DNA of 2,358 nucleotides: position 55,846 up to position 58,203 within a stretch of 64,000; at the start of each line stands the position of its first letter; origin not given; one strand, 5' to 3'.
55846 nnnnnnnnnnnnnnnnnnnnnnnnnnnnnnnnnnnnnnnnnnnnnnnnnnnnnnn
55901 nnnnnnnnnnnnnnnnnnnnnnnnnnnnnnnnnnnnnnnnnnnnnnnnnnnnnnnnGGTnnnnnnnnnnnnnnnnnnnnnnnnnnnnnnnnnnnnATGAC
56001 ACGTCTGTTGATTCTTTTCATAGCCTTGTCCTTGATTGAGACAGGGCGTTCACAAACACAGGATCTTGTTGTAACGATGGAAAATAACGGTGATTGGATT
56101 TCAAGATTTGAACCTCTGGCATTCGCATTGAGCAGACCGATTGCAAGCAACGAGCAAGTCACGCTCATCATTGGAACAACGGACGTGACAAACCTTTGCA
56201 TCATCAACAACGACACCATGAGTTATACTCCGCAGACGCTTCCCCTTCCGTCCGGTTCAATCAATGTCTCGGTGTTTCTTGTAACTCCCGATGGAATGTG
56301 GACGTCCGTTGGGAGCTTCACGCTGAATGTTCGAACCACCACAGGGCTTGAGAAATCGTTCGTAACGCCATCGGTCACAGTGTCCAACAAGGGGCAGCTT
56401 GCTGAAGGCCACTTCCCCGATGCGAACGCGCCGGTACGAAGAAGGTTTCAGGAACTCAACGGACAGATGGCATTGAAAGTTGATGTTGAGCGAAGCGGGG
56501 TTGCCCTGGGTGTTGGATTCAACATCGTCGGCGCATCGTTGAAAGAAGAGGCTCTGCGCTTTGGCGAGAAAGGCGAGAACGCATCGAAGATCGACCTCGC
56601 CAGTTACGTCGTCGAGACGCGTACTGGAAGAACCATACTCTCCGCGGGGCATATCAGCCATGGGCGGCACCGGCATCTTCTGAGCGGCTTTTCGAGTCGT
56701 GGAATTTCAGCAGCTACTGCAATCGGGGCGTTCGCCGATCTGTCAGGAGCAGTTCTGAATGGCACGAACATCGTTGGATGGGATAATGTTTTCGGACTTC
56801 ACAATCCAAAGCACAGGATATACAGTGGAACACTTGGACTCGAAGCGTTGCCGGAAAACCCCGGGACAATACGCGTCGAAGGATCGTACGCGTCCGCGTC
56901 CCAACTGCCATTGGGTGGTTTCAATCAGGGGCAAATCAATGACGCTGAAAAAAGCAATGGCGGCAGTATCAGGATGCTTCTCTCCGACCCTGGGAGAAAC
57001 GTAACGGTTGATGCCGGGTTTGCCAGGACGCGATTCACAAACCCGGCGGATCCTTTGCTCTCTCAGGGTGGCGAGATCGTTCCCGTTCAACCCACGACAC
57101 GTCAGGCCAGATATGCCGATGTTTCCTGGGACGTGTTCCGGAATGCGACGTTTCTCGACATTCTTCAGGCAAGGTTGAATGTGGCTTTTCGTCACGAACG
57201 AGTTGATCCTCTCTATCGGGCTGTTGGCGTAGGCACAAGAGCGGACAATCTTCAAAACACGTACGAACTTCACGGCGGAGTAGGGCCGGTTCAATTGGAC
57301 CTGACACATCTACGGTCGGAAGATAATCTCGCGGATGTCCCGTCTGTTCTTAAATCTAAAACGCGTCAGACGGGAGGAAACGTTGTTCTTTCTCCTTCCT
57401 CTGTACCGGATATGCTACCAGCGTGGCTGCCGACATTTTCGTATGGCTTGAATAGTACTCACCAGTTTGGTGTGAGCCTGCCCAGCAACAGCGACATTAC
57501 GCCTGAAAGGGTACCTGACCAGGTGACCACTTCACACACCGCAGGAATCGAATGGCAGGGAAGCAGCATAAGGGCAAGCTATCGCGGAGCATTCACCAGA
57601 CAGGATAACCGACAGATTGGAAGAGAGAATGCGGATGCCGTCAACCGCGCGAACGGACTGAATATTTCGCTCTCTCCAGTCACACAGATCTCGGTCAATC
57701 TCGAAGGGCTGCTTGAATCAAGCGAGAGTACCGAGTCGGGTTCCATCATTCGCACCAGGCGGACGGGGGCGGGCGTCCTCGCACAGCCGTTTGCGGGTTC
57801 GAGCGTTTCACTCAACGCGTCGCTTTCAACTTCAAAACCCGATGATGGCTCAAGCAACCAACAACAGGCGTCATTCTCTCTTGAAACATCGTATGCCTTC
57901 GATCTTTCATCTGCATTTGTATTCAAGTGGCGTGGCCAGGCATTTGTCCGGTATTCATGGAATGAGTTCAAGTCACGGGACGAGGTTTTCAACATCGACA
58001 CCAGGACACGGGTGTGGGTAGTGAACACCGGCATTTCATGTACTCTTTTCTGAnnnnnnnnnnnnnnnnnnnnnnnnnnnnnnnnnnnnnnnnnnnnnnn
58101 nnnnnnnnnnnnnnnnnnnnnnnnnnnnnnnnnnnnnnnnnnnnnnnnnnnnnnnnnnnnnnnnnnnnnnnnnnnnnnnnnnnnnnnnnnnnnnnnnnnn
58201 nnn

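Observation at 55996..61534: Uncharacterised barrel, partner and two secreted proteins behind a dedicated two-component system: candidate novel export or surface-assembly system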

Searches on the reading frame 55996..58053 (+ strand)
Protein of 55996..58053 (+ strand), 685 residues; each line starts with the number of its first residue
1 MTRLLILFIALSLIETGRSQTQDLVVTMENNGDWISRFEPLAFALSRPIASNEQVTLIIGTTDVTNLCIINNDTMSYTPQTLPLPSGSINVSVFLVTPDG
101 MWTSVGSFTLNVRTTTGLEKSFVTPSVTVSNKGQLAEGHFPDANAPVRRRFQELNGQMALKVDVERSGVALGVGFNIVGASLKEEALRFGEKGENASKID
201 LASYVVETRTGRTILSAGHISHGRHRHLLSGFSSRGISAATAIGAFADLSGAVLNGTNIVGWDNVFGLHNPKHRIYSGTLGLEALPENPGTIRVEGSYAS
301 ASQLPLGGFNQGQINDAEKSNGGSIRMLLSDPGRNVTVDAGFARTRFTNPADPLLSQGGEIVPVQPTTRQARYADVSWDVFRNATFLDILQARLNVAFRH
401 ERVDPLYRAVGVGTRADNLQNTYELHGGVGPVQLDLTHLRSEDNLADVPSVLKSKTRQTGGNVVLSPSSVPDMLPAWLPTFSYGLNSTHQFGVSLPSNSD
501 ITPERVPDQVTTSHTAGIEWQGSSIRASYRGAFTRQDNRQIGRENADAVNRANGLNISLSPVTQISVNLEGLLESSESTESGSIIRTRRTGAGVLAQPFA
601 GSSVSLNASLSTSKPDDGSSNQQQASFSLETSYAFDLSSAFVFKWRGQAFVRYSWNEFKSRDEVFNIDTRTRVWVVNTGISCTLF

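Call 7: search_protein_families(library=pfam, proteins=[window:55996-58053:+], max_evalue=0.1)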
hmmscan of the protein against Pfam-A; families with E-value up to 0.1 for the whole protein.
window:55996-58053:+ (685 aa): 0 families

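Call 8: search_protein_families(library=ncbifam, proteins=[window:55996-58053:+], max_evalue=0.1)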
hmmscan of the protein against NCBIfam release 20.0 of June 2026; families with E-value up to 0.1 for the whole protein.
window:55996-58053:+ (685 aa): 0 families

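Call 9: find_homologous_proteins(query=window:55996-58053:+)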
Query window:55996-58053:+ (685 aa): 367 proteins with E <= 0.001 among 8000 candidates; the best 120 are listed.
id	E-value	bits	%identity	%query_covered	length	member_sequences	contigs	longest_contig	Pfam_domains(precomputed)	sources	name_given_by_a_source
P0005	0.0e+0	1525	100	100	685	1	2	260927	-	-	-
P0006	0.0e+0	1217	78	98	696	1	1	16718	-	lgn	-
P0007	0.0e+0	1209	77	98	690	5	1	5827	-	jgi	jgi:hypothetical protein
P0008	0.0e+0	1176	74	99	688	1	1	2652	-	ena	-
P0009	0.0e+0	1168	74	99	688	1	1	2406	-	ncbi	-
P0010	0.0e+0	1140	73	97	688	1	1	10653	-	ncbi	-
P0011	0.0e+0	1128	72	100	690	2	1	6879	-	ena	-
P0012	0.0e+0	1122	72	100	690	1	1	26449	-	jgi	jgi:hypothetical protein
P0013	0.0e+0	1113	72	99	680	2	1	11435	-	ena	-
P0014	0.0e+0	1112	71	100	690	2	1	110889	-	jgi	jgi:hypothetical protein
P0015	0.0e+0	1102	73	96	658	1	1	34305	-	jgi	jgi:hypothetical protein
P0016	0.0e+0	1092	70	100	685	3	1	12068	-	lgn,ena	-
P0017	0.0e+0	1087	70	100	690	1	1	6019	-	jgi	jgi:hypothetical protein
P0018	0.0e+0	1064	68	100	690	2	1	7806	-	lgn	-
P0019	0.0e+0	1054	68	99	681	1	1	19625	-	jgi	jgi:hypothetical protein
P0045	2.4e-217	742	51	99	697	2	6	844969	-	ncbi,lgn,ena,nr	ncbi:MAG: hypothetical protein IPI01_00205 [Ignavibacteriae bacterium]|nr:hypothetical protein [Igna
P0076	1.2e-141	492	39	97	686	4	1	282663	-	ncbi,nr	ncbi:MAG: hypothetical protein IPL89_14455 [Acidobacteria bacterium]|nr:hypothetical protein [Acidob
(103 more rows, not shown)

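Call 10: search_solved_structures(query=window:55996-58053:+, max_evalue=10)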
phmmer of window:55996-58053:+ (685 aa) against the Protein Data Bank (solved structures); distinct sequences matched with E-value up to 10: 1.
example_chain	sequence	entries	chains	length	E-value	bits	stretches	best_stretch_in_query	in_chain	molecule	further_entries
3d6x_A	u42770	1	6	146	1.7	10.4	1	252-296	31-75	(3R)-hydroxymyristoyl-[acyl-carrier-protein] dehydratase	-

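Call 15: find_encoding_contigs(protein=P0076, flank=10000, max_places=2)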
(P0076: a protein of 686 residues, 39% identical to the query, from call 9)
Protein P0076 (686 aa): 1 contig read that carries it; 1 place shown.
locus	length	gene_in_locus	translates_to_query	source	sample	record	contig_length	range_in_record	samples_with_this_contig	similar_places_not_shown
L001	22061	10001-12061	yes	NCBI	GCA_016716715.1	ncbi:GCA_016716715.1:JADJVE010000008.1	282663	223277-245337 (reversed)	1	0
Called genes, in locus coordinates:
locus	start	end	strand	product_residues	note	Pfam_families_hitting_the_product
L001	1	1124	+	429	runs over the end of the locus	PF00285:Citrate_synt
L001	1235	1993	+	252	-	PF03328:HpcH_HpaI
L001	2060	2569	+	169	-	PF07366:SnoaL, PF12680:SnoaL_2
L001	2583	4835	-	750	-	PF03190:Thioredox_DsbH, PF13899:Thioredoxin_7, PF11412:DsbD_N (weak)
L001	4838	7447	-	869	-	PF00069:Pkinase, PF07714:PK_Tyr_Ser-Thr, PF13424:TPR_12 (faint), PF14559:TPR_19 (faint), PF13431:TPR_17 (faint)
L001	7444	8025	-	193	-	PF07638:Sigma70_ECF, PF08281:Sigma70_r4_2, PF04545:Sigma70_r4 (weak)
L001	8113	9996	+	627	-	-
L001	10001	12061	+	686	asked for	-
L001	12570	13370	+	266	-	-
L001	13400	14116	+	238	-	PF01209:Ubie_methyltran, PF13489:Methyltransf_23, PF06325:PrmA (weak), PF13847:Methyltransf_31, PF08241:Methyltransf_11, PF08242:Methyltransf_12 (weak), PF13649:Methyltransf_25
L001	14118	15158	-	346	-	-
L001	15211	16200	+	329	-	PF01557:FAA_hydrolase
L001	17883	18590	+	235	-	PF01553:Acyltransferase (weak)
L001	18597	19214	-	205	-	PF02566:OsmC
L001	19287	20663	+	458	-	PF02321:OEP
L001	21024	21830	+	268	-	PF25876:HH_MFP_RND, PF25967:RND-MFP_C (weak), PF25989:YknX_C (weak), PF25975:CzcB_C (weak)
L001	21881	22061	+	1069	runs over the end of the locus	PF00873:ACR_tran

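Call 16: find_encoding_contigs(protein=P0045, flank=10000, max_places=2)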
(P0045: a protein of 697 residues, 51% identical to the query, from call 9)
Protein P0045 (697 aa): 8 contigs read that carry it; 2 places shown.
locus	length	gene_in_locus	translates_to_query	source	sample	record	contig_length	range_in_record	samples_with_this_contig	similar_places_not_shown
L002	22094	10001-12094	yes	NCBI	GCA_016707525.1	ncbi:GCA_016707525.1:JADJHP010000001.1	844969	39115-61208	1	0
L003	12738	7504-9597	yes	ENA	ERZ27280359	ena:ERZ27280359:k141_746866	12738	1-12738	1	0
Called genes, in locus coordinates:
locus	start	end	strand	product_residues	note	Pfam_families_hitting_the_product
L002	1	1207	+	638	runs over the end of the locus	PF18764:nos_propeller, PF13473:Cupredoxin_1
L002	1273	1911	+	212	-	-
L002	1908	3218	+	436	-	PF07602:DUF1565 (faint), PF13229:Beta_helix, PF05048:NosD, PF13229:Beta_helix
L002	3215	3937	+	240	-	PF02463:SMC_N (faint), PF00005:ABC_tran, PF13304:AAA_21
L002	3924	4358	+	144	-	PF05573:NosL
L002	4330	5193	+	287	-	PF12679:ABC2_membrane_2, PF12730:ABC2_membrane_4 (weak)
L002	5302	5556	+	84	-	PF00037:Fer4 (weak), PF12797:Fer4_2 (weak), PF14697:Fer4_21 (faint)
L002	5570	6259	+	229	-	PF00117:GATase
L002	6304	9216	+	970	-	PF24684:Vgb_lyase (faint), PF07494:Reg_prop (faint), PF07495:Y_Y_Y, PF07730:HisKA_3, PF02518:HATPase_c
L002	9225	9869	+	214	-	PF00072:Response_reg, PF00196:GerE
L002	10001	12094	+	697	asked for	-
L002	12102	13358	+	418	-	-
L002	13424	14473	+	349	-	-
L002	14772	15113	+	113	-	-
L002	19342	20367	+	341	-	PF00158:Sigma54_activat, PF14532:Sigma54_activ_2, PF07728:AAA_5, PF25601:AAA_lid_14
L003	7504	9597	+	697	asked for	-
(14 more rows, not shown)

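Call 28: predict_structure(alignment_id=A1)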
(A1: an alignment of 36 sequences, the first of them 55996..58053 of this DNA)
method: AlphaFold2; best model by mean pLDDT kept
length: 685 residues; sequences in the alignment: 36
mean_pLDDT: 85.3   pTM: 0.67
mean pLDDT of the five models: 85.3, 85.2, 85.2, 84.5, 79.9
residues with pLDDT >= 90: 304; 70-90: 305; 50-70: 56; < 50: 20
segments of 3 or more residues with pLDDT < 50: 15-21, 307-316
pLDDT, mean of each block of 10 residues (from residue 1): 69 46 74 82 89 88 88 89 86 88 88 82 88 90 83 88 88 90 63 71 90 90 69 85 89 77 77 85 87 91 54 50 92 90 83 51 73 94 80 94 83 79 94 96 83 93 90 85 97 86 89 97 92 95 91 97 93 95 94 94 96 92 97 91 87 97 91 95 85
secondary structure, 60 per line:
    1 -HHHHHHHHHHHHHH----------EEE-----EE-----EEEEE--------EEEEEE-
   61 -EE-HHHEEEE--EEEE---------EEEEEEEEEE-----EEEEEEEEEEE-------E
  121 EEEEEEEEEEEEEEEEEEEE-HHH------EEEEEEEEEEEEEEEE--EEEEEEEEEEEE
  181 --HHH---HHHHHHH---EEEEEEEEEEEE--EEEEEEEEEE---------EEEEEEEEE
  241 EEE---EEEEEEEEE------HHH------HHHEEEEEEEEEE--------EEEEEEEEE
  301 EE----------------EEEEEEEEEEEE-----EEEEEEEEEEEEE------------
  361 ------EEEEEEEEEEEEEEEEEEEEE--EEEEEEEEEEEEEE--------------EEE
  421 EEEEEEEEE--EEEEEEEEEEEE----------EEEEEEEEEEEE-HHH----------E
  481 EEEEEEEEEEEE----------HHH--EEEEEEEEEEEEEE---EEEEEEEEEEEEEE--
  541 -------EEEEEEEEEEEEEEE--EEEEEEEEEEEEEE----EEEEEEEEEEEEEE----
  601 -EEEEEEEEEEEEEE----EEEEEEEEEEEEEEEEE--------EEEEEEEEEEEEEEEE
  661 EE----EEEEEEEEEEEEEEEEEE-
elements in order (helices of 4 or more, strands of 3 or more residues): H2-15 E26-28 E41-45 E54-59 E68-71 E74-77 E87-96 E102-112 E120-140 E151-166 E169-180 H189-195 E199-210 E213-222 E232-243 E247-255 E274-283 E292-302 E319-330 E336-348 E367-387 E390-403 E418-429 E432-443 E454-465 E480-492 E508-521 E525-538 E548-562 E565-578 E583-596 E602-615 E620-636 E645-662 E667-684

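Call 32: fold_search(model_id=the predicted structure, library=pdb)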
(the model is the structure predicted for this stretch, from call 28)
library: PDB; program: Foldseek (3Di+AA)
matches with E <= 10: 761; with E <= 0.001: 168
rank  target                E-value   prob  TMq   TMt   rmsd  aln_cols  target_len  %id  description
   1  8agd_A                2.2e-08  1.00  0.30  0.22  23.5      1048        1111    9  Full SDBC and SOD assembly (released 2023-04-12)
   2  7zgx_A                3.5e-08  1.00  0.26  0.21  24.0      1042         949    9  S-layer Deinoxanthin Binding Complex, C1 symmetry (released 2022-07-13)
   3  6r2q_B                6.2e-08  1.00  0.41  0.43  14.0       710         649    9  Structure of the Mtr complex (released 2020-04-22)
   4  3rfz_B                1.0e-07  1.00  0.36  0.33  15.4       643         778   10  Crystal structure of the FimD usher bound to its cognate FimC:FimH substrate (released 2011-06-01)
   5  3rfz_E                4.3e-07  1.00  0.37  0.33  15.4       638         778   10  Crystal structure of the FimD usher bound to its cognate FimC:FimH substrate (released 2011-06-01)
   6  8ae1_A                9.5e-07  1.00  0.35  0.27  23.5      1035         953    9  Structure of trimeric SlpA outer membrane protein (released 2022-11-30)
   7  9fy9_D                9.9e-07  1.00  0.37  0.37  15.8       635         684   10  Cryo-EM structure of the type 1 chaperone-usher pilus FimD-tip complex (FimDHGFC) - Conformer 1 (released 2025-06-04)
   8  9ex3_A                1.7e-06  1.00  0.30  0.30  27.1       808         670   10  Ferric-mycobactin receptor (FemA) in complex with dihydroaeruginoic acid (released 2025-02-26)
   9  8s34_A                2.8e-06  1.00  0.28  0.28  29.3       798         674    9  Ferric-mycobactin receptor (FemA) in complex with aeruginic acid (released 2025-02-26)
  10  6h7v_A                2.9e-06  1.00  0.29  0.29  28.0       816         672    9  Crystal structure of BauA, the Ferric preacinetobactin receptor from Acinetobacter baumannii (released 2018-10-10)
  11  7omm_A                3.4e-06  1.00  0.24  0.24  19.5       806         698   10  Cryo-EM structure of N. gonorhoeae LptDE in complex with ProMacrobodies (MBPs have not been built de novo) (released 2022-05-04)
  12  1mal_A                5.1e-06  1.00  0.23  0.33  15.7       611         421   10  STRUCTURAL BASIS FOR SUGAR TRANSLOCATION THROUGH MALTOPORIN CHANNELS AT 3.1 ANGSTROMS RESOLUTION (released 1995-12-31)
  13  9fxs_D                5.9e-06  1.00  0.34  0.35  16.3       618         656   10  Cryo-EM structure of the type 1 pilus complex including pilus rod and FimI-bound assembly platform after incorporation (released 2025-06-04)
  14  7lhg_C                5.9e-06  1.00  0.34  0.30  15.6       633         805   12  Cryo-EM structure of E. coli P pilus tip assembly intermediate PapC-PapD-PapK-PapG in the first conformation (released 2021-08-11)
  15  6h7f_A                6.5e-06  1.00  0.29  0.29  27.6       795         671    8  Crystal structure of BauA, the Ferric preacinetobactin receptor from Acinetobacter baumannii in complex with Fe3+-Prea (released 2018-10-10)
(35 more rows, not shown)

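Call 33: search_protein_families(library=pfam, alignment_id=A1, max_evalue=0.05)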
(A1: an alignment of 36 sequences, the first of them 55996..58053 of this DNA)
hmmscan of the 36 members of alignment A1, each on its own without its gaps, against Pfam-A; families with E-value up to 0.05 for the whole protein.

A. member 1, window:55996-58053:+ (685 aa): 0 families

B. families by the number of members that match (of 36 scanned): 3 families
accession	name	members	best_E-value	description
PF07642.17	BBP2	4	0.0086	Putative beta-barrel porin-2, OmpL-like. bbp2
PF13332.12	Fil_haemagg_2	1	0.0078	Hemagglutinin repeat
PF23860.1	Ribophorin_II_3rd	1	0.014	Ribophorin II third domain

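Call 47: search_protein_families(library=pfam, proteins=[L001:8113-9996:+], max_evalue=0.01)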
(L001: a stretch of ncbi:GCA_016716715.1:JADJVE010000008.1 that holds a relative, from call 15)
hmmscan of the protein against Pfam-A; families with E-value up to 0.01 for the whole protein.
L001:8113-9996:+ (627 aa): 3 families
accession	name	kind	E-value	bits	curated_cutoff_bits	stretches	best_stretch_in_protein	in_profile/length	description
PF21329.2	CYP38_PsbQ-like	-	0.0017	19.3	27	0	359-422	23-86/117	Peptidyl-prolyl cis-trans isomerase CYP38-like, PsbQ-like domain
PF04513.17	Baculo_PEP_C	-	0.0039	17.7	38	0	173-246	34-102/140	Baculovirus polyhedron envelope protein, PEP, C terminus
PF01341.22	Glyco_hydro_6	-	0.0087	16.3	27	0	316-395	73-153/305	Glycosyl hydrolases family 6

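Call 64: search_solved_structures(query=A1, max_evalue=1)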
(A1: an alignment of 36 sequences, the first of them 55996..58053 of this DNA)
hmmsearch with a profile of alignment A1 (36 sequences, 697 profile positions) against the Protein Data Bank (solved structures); distinct sequences matched with E-value up to 1: 0.

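Call 69: search_protein_representatives(alignment_id=A1)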
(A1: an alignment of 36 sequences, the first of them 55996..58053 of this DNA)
Query: 36 sequences, 697 profile positions. Proteins with E-value up to 0.001 (for the whole library): 1214; up to 1e-10: 905; up to 1e-30: 516. The best 150 are listed.
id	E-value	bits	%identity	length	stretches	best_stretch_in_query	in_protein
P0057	3.9e-292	987.1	-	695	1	9-697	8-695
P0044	2.2e-279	945.0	-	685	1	11-696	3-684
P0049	2.9e-270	914.8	-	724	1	2-696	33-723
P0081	1.1e-268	909.6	-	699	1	13-697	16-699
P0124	1.1e-268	909.6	-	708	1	13-697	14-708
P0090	8.6e-268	906.7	-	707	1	7-697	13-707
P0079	1.8e-266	902.3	-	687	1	11-696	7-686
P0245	4.8e-260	881.0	-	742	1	14-695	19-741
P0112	1.1e-256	870.0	-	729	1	30-697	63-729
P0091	4.6e-253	858.0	-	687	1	13-697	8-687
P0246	8.9e-253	857.0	-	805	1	20-697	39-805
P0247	3.0e-252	855.3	-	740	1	21-697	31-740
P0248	2.4e-249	845.7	-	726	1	17-697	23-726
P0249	3.9e-248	841.7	-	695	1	12-697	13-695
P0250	1.2e-246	836.8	-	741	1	19-697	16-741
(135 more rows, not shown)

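Call 74: search_protein_families(library=padloc, proteins=[window:55996-58053:+], max_evalue=0.01)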
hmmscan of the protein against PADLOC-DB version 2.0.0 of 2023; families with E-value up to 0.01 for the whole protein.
window:55996-58053:+ (685 aa): 0 families

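Call 75: search_protein_families(library=phrogs, proteins=[window:55996-58053:+], max_evalue=0.01)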
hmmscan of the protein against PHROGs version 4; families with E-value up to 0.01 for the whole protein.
window:55996-58053:+ (685 aa): 0 families
